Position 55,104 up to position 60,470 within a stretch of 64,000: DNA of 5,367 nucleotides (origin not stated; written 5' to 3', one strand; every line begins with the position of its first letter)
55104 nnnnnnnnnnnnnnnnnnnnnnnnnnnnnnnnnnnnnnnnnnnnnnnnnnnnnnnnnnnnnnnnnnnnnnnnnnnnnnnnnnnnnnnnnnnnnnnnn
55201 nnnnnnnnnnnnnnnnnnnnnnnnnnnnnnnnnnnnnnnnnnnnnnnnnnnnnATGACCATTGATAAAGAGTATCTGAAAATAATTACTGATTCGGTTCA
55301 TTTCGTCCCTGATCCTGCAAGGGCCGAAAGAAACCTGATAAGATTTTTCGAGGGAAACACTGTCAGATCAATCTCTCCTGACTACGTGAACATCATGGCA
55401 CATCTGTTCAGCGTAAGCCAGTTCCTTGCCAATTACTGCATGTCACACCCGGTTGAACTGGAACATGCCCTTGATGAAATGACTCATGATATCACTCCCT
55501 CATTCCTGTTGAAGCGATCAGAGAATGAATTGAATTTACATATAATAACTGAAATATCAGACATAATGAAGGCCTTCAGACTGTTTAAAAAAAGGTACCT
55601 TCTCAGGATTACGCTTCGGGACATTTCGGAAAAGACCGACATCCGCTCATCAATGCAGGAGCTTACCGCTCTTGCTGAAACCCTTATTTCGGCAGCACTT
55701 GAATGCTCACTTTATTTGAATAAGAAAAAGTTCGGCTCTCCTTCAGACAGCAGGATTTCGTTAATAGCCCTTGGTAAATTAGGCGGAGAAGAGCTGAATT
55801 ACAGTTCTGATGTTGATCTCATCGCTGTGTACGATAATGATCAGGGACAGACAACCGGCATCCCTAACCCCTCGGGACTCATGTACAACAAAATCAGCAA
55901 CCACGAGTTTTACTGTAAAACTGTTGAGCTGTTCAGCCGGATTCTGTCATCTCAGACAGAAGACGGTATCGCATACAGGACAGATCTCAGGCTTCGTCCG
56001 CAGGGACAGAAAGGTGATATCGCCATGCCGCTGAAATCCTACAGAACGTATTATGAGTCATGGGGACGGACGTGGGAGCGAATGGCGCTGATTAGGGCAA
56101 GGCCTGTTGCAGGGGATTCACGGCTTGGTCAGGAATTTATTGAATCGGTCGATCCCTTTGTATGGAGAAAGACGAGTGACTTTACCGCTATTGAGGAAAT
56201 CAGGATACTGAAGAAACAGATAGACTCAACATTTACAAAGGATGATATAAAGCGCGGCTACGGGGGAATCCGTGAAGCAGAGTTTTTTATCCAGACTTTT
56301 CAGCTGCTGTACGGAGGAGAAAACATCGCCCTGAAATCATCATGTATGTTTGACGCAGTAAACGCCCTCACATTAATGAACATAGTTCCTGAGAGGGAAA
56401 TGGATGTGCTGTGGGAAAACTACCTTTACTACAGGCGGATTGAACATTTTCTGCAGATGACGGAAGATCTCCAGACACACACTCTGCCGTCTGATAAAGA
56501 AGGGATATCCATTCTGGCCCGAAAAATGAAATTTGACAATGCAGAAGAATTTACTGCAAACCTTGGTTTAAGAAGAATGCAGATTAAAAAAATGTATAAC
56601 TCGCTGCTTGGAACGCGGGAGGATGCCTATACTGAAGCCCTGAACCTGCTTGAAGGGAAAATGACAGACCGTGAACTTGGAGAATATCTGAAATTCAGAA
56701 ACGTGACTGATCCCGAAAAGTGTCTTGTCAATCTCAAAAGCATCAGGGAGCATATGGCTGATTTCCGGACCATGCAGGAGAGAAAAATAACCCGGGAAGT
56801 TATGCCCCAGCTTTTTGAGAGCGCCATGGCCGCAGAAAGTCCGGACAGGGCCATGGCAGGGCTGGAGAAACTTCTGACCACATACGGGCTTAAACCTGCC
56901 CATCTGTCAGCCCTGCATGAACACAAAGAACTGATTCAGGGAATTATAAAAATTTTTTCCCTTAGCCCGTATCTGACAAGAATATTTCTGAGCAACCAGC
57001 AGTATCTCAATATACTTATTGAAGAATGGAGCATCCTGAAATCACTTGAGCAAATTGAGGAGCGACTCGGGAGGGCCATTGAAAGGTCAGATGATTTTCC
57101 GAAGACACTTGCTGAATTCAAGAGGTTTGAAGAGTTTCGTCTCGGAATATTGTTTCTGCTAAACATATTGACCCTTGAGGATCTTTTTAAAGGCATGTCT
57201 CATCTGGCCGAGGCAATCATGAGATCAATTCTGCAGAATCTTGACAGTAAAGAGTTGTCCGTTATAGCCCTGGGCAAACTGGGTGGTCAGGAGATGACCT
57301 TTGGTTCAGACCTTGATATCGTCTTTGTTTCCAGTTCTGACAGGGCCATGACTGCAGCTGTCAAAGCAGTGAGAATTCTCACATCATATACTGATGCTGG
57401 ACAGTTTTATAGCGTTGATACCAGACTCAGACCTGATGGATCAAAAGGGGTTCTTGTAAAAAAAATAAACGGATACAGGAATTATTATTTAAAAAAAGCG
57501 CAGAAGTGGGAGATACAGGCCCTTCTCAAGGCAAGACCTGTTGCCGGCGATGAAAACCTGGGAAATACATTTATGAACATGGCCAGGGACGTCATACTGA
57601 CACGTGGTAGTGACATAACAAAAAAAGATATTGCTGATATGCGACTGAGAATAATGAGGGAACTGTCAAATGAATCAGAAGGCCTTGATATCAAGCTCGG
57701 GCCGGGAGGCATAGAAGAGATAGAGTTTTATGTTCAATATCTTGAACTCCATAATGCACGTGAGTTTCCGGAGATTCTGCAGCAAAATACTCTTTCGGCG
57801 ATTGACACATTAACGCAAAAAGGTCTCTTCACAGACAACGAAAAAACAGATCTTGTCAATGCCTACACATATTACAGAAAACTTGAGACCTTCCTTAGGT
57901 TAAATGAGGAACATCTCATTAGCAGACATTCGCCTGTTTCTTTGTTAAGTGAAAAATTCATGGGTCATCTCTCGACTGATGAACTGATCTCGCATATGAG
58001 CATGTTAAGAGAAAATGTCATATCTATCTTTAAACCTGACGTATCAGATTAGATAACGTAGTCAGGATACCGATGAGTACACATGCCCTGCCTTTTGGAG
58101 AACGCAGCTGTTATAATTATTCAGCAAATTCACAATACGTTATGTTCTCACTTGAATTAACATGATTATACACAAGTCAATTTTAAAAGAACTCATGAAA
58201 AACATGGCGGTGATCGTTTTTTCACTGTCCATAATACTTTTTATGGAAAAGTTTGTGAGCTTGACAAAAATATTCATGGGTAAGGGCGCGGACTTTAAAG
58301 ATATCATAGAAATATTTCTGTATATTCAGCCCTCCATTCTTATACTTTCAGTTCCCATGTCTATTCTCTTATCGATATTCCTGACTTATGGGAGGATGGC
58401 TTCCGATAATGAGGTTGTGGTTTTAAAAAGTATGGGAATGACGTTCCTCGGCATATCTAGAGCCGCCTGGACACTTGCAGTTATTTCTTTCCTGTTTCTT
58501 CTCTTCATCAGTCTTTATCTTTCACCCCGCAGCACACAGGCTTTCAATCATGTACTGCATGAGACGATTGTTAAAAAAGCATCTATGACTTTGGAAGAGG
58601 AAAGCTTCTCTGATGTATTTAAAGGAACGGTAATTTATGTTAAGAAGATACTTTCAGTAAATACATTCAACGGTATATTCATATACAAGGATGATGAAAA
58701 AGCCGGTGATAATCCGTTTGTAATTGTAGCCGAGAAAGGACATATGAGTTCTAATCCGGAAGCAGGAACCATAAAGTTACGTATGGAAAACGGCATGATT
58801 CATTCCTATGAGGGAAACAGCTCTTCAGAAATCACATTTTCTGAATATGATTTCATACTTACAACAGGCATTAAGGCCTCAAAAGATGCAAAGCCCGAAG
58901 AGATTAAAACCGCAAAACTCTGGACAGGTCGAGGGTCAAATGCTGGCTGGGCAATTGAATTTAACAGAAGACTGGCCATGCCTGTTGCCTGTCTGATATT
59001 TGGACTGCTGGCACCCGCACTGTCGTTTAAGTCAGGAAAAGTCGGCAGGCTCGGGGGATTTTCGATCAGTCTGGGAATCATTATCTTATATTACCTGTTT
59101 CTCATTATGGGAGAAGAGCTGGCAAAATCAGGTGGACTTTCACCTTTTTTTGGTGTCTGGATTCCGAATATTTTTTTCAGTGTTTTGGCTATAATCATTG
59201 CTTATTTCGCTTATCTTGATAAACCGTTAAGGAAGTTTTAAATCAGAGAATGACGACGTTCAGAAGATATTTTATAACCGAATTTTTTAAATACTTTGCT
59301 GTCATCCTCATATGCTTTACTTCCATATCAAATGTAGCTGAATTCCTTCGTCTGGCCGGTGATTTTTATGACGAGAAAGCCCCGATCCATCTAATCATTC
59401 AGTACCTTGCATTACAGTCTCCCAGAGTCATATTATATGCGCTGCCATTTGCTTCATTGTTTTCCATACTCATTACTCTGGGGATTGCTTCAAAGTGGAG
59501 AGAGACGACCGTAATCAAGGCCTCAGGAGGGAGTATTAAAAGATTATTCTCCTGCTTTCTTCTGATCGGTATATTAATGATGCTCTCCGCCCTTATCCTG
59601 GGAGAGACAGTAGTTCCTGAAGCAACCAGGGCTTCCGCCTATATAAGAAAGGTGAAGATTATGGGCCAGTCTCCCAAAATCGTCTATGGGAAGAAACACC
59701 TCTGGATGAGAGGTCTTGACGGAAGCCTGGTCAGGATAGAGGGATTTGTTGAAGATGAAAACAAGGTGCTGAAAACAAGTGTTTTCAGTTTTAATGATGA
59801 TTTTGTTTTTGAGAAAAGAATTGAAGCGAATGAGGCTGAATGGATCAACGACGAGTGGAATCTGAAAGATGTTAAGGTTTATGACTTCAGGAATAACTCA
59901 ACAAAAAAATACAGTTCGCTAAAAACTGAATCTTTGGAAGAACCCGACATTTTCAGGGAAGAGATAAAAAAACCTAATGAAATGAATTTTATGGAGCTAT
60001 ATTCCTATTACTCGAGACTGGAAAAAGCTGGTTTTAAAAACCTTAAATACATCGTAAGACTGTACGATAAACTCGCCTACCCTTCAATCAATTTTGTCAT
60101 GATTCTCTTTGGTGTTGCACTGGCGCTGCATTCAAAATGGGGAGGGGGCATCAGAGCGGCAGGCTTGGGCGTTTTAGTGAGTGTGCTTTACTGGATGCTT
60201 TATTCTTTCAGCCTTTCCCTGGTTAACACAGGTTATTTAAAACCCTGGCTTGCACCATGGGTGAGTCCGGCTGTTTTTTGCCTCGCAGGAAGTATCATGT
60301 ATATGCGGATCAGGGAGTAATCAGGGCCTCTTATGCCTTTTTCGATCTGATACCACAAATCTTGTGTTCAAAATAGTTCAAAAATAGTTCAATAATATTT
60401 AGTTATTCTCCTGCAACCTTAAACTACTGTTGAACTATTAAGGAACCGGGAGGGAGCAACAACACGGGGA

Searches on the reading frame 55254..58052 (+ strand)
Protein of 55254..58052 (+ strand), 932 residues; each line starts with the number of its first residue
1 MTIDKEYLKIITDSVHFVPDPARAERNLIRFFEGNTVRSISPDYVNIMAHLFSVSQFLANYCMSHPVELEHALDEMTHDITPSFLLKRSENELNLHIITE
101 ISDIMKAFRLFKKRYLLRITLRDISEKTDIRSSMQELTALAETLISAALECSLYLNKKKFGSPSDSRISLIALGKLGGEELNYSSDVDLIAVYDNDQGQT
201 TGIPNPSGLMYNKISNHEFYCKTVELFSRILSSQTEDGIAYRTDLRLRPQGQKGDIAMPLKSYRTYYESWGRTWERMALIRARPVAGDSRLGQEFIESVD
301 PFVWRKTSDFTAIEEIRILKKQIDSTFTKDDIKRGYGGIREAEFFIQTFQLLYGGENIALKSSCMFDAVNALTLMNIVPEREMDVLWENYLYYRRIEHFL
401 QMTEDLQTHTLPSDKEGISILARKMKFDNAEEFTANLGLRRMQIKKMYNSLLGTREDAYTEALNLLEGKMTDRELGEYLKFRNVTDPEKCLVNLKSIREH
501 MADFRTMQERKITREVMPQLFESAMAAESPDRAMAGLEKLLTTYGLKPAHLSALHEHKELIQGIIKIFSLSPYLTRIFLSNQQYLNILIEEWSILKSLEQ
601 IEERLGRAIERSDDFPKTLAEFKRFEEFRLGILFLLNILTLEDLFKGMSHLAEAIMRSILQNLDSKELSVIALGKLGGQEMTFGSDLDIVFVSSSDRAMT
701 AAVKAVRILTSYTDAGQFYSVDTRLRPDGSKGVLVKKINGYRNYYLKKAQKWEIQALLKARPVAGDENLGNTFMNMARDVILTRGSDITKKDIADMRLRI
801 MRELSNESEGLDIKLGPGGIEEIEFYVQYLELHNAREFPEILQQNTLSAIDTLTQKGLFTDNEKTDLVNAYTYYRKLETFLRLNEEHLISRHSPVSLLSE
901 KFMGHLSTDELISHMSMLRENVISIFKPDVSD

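Call 7: search_protein_families(library=pfam, proteins=[window:55254-58052:+], max_evalue=0.01)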
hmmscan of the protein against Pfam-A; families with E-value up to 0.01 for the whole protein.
window:55254-58052:+ (932 aa): 3 families
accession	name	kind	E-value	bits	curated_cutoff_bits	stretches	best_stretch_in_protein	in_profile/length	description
PF03710.21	GlnE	-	1e-96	323.6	24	2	48-296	4-250/252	Glutamate-ammonia ligase adenylyltransferase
PF08335.16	GlnD_UR_UTase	-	7.4e-35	120.5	21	2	325-451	21-140/141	GlnD PII-uridylyltransferase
PF03445.19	DUF294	-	0.0015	18.9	21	0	131-197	14-79/138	Putative nucleotidyltransferase DUF294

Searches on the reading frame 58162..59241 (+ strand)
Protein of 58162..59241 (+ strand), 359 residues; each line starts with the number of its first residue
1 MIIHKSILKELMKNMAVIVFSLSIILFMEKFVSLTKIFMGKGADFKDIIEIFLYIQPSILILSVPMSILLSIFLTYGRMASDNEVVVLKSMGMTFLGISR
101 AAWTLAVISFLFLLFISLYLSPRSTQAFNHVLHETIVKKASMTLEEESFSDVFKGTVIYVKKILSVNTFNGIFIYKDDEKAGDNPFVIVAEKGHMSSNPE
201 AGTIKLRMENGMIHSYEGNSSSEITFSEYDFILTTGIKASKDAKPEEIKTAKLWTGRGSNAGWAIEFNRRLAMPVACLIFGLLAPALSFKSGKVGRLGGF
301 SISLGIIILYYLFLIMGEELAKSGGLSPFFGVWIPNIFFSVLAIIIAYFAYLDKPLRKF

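Call 7: search_protein_families(library=pfam, proteins=[window:58162-59241:+], max_evalue=0.01)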
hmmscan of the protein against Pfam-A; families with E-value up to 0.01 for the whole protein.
window:58162-59241:+ (359 aa): 1 family
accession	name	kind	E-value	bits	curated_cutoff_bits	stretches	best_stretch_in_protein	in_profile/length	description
PF03739.19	LptF_LptG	-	5e-72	243.3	27.9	1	7-347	3-351/353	Lipopolysaccharide export system permease LptF/LptG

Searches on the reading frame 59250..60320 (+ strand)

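Call 7: search_protein_families(library=pfam, proteins=[window:59250-60320:+], max_evalue=0.01)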
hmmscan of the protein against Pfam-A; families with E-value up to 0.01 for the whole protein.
window:59250-60320:+ (356 aa): 2 families
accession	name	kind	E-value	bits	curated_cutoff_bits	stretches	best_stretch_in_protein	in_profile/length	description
PF03739.19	LptF_LptG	-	1.6e-69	235.1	27.9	1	6-353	1-353/353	Lipopolysaccharide export system permease LptF/LptG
PF00003.28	7tm_3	-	0.0043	17.2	33.5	1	59-118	8-65/251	7 transmembrane sweet-taste receptor of 3 GCPR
